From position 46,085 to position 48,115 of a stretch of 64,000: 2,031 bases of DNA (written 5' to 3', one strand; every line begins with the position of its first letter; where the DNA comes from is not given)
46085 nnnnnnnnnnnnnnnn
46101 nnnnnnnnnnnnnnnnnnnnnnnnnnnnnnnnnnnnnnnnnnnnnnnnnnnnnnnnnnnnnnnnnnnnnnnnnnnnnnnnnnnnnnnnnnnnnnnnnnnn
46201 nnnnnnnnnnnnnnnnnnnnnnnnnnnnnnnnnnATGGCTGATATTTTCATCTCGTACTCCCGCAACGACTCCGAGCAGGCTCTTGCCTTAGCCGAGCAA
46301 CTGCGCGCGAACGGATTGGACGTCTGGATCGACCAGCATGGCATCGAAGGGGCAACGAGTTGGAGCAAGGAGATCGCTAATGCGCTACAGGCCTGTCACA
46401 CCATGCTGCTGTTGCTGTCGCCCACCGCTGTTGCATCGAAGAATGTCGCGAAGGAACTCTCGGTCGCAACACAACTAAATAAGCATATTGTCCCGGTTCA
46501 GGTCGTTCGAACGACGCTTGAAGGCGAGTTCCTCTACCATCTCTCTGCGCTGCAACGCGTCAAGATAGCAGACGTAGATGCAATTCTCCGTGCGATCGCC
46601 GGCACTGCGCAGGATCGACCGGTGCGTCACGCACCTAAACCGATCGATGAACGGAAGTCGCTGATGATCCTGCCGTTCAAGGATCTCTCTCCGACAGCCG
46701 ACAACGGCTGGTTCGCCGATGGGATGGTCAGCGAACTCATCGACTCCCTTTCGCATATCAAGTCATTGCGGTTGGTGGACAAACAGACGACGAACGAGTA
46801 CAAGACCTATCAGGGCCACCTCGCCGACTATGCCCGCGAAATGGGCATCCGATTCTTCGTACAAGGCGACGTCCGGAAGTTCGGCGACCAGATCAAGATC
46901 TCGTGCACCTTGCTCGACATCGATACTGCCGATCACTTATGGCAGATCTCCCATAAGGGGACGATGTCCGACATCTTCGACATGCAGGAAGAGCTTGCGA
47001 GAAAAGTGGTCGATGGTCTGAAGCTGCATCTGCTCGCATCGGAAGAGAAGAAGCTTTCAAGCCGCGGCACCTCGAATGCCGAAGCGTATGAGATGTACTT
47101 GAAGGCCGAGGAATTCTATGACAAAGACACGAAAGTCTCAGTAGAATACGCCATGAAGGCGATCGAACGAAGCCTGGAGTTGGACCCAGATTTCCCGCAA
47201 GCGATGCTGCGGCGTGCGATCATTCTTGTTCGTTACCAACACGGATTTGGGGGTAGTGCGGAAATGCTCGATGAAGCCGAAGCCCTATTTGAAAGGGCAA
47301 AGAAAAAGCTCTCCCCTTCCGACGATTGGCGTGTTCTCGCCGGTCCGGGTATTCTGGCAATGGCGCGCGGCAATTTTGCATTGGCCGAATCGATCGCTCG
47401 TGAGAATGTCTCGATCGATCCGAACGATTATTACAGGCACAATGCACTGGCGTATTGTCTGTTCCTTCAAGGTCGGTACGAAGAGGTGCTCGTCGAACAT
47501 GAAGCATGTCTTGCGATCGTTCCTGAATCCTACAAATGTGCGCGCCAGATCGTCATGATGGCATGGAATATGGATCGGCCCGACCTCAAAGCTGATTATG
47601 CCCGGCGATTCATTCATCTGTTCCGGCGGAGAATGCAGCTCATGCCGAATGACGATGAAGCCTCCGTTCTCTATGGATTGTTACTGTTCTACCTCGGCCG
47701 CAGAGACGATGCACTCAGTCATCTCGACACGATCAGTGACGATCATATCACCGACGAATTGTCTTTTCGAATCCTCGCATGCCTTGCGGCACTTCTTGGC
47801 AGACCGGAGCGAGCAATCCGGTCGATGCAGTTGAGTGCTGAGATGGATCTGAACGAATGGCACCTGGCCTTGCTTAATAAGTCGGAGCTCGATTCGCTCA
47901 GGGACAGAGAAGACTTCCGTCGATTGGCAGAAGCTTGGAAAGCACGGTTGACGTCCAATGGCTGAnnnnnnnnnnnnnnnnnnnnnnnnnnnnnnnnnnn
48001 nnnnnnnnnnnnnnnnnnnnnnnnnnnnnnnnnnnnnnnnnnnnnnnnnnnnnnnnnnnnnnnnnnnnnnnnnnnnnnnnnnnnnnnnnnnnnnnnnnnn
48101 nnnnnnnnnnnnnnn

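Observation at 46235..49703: Paralogs B and C: near-identical N-terminal two-thirds but divergent C-terminal TPR regions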

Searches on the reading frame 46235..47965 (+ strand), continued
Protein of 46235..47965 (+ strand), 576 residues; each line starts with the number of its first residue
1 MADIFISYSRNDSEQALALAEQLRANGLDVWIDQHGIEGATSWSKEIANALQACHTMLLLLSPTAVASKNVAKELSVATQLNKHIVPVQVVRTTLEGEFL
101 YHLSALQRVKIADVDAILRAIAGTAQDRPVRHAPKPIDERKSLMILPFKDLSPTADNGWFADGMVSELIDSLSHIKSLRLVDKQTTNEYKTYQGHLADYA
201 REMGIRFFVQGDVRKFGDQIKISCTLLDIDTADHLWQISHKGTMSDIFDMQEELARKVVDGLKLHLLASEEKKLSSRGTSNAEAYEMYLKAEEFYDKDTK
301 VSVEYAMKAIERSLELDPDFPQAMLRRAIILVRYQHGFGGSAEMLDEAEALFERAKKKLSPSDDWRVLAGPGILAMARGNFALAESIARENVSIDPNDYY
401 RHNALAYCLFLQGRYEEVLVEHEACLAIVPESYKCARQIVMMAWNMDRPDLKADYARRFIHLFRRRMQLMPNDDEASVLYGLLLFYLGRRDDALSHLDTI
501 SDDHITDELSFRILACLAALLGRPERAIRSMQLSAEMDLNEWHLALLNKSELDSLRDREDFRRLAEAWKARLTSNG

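Call 61: search_solved_structures(query=A1, max_evalue=1, show_alignments=0)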
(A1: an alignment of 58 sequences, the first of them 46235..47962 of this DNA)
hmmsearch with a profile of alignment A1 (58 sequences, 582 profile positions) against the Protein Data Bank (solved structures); distinct sequences matched with E-value up to 1: 426 (the best 60 are shown).
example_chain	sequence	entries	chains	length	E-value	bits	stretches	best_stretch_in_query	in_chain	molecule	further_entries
9qhb_A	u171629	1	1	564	2.1e-111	376.8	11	353-460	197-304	Engineered tetratricopeptide repeat protein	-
7ntf_A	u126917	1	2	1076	7.9e-45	157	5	306-458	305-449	Isoform 1 of UDP-N-acetylglucosamine--peptide N-acetylglucosaminyltransferase 110 kDa subu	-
7yeh_B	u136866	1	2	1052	9.7e-45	156.7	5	307-461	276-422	UDP-N-acetylglucosamine--peptide N-acetylglucosaminyltransferase 110 kDa subunit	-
7yea_A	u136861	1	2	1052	1.1e-44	156.6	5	307-462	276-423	UDP-N-acetylglucosamine--peptide N-acetylglucosaminyltransferase 110 kDa subunit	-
8bu0_A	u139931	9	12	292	1.7e-40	142.7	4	349-440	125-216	Consensus tetratricopeptide repeat protein | Crystal structure of an 8-repeat consensus TPR superhelix with Zinc. | Monomer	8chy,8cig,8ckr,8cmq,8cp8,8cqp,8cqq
1w3b_A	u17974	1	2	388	6.9e-40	140.7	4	347-462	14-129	UDP-N-ACETYLGLUCOSAMINE--PEPTIDE N-ACETYLGLUCOSAMINYLTRANSFERASE 110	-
6eou_A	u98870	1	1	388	1.1e-39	140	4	307-447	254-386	UDP-N-acetylglucosamine--peptide N-acetylglucosaminyltransferase 110 kDa subunit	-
9qhc_A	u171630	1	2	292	3.5e-35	125.2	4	349-444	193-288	Engineered tetratricopeptide repeat protein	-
7y4i_A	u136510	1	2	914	8.8e-29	104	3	337-449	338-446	Probable UDP-N-acetylglucosamine--peptide N-acetylglucosaminyltransferase SPINDLY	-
8dtf_A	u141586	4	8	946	1e-28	103.8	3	337-449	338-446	Probable UDP-N-acetylglucosamine--peptide N-acetylglucosaminyltransferase SPINDLY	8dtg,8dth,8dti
7qdr_B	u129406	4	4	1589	3.8e-26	95.4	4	346-470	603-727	Tetratricopeptide repeat protein 37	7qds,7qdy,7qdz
9g8o_B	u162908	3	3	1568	9.1e-26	94.1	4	375-473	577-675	Superkiller complex protein 3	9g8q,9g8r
7obi_A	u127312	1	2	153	4.3e-22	82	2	368-443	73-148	CTPR-rv4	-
8sxe_C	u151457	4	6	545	5.8e-22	81.5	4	348-436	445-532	TPR repeat-containing protein PA4667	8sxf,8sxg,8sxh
7rqf_A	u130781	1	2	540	6e-22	81.5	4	344-437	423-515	TPR repeat-containing protein PA4667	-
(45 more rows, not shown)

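Call 64: search_protein_families(library=ncbifam, proteins=[window:46235-47965:+], max_evalue=0.001)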
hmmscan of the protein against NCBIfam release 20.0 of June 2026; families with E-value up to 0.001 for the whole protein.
window:46235-47965:+ (576 aa): 8 families
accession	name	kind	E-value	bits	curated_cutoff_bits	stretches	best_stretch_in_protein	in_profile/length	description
NF058526.1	Thoeris_type3_ThcB4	equivalog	4.9e-14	52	220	1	4-90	130-217/375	Thoeris type III anti-phage system protein ThcB4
TIGR02917.1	PEP_TPR_lipo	equivalog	6.6e-10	37.5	312.2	1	303-532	141-353/899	XrtA/PEP-CTERM system TPR-repeat protein PrsT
NF047558.1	TPR_END_plus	domain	1.2e-08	34.7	32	1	514-565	5-55/56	TPR end-of-group domain-containing protein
NF042941.1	Retron_TIR_antiphage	equivalog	1.2e-05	24.4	600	1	2-81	340-420/464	TIR domain-containing anti-phage reverse transcriptase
NF007540.1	PRK10153.1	equivalog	2.8e-05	23.2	400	1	156-330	221-387/516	lysine decarboxylation/transport transcriptional activator CadC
NF040959.1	MamA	equivalog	5.5e-05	22.7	200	0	303-416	87-190/204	magnetosome protein MamA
NF052415.1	T3SS_chap_SctY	equivalog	7.8e-05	23.1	70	0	461-532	27-101/106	type III secretion apparatus assembly chaperone SctY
TIGR02521.1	type_IV_pilW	equivalog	0.00018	21.1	154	0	345-417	115-187/234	type IV pilus biogenesis/stability protein PilW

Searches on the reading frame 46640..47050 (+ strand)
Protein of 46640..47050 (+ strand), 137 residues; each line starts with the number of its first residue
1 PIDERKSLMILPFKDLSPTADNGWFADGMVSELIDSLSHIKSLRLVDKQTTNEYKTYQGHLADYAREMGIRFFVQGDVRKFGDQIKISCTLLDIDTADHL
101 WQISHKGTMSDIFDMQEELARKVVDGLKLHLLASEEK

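Call 46: predict_structure(alignment_id=A2)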
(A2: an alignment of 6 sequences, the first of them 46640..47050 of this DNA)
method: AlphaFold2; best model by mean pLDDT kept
length: 137 residues; sequences in the alignment: 6
mean_pLDDT: 85.3   pTM: 0.78
mean pLDDT of the five models: 85.3, 82.9, 82.0, 81.3, 80.3
residues with pLDDT >= 90: 47; 70-90: 82; 50-70: 4; < 50: 4
segments of 3 or more residues with pLDDT < 50: 135-137
pLDDT, mean of each block of 10 residues (from residue 1): 76 87 83 88 83 85 89 92 91 89 91 89 85 56
secondary structure, 60 per line:
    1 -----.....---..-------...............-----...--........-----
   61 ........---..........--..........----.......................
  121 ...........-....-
elements in order: E6-10 H23-37 E43-45 H48-55 H61-68 E72-81 E84-93 E98-108 H109-131 H133-136

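Call 51: fold_search(model_id=the predicted structure, library=pdb)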
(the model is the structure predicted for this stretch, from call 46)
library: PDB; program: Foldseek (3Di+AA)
matches with E <= 10: 1476; with E <= 0.001: 76
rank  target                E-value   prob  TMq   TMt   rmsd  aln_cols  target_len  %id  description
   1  2w8b_A                2.7e-07  1.00  0.64  0.25   4.7       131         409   18  Crystal structure of processed TolB in complex with Pal (released 2009-02-17)
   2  4hrv_B                4.0e-07  1.00  0.62  0.59   4.6       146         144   12  Crystal Structure of Lipoprotein GNA1162 from Neisseria meningitidis (released 2013-04-24)
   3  5t11_I                4.2e-07  1.00  0.61  0.61   3.6       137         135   15  PelC L103M dodecamer from Paraburkholderia phytofirmans, space group C2 (released 2017-03-15)
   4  5t11_E                4.8e-07  1.00  0.58  0.57   4.6       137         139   17  PelC L103M dodecamer from Paraburkholderia phytofirmans, space group C2 (released 2017-03-15)
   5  9h80_A                4.8e-07  1.00  0.58  0.53   6.2       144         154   18  Structure of the outer membrane exopolysaccharide transporter PelBC (released 2025-06-11)
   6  5t10_A                6.2e-07  1.00  0.59  0.61   3.5       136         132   15  PelC dodecamer from Paraburkholderia phytofirmans, space group P6 (released 2017-03-15)
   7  4pwz_A                7.0e-07  1.00  0.65  0.25   4.5       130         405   18  Crystal structure of TolB protein from Yersinia pestis CO92 (released 2014-04-02)
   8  5t10_B                7.0e-07  1.00  0.61  0.59   4.2       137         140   15  PelC dodecamer from Paraburkholderia phytofirmans, space group P6 (released 2017-03-15)
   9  6pnv                  8.0e-07  1.00  0.65  0.25   4.4       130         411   20  1.42 Angstrom Resolution Crystal Structure of Translocation Protein TolB from Salmonella enterica (released 2019-07-17)
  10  4hrv_A                8.5e-07  1.00  0.60  0.59   5.6       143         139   18  Crystal Structure of Lipoprotein GNA1162 from Neisseria meningitidis (released 2013-04-24)
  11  4r40_A                9.6e-07  1.00  0.66  0.25   3.6       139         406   17  Crystal Structure of TolB/Pal complex from Yersinia pestis. (released 2014-09-03)
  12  5t0z_C                9.6e-07  1.00  0.60  0.54   4.9       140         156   11  PelC from Geobacter metallireducens (released 2017-03-15)
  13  5t11_F                9.6e-07  1.00  0.57  0.58   4.6       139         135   16  PelC L103M dodecamer from Paraburkholderia phytofirmans, space group C2 (released 2017-03-15)
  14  5t0z_A                9.6e-07  1.00  0.59  0.53   4.8       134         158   13  PelC from Geobacter metallireducens (released 2017-03-15)
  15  7mx5_B                1.2e-06  1.00  0.64  0.24   2.9       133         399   16  Crystal structure of TolB from Acinetobacter baumannii (released 2021-05-26)
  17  2w8b_B                1.4e-06  1.00  0.64  0.24   4.7       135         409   16  Crystal structure of processed TolB in complex with Pal (released 2009-02-17)
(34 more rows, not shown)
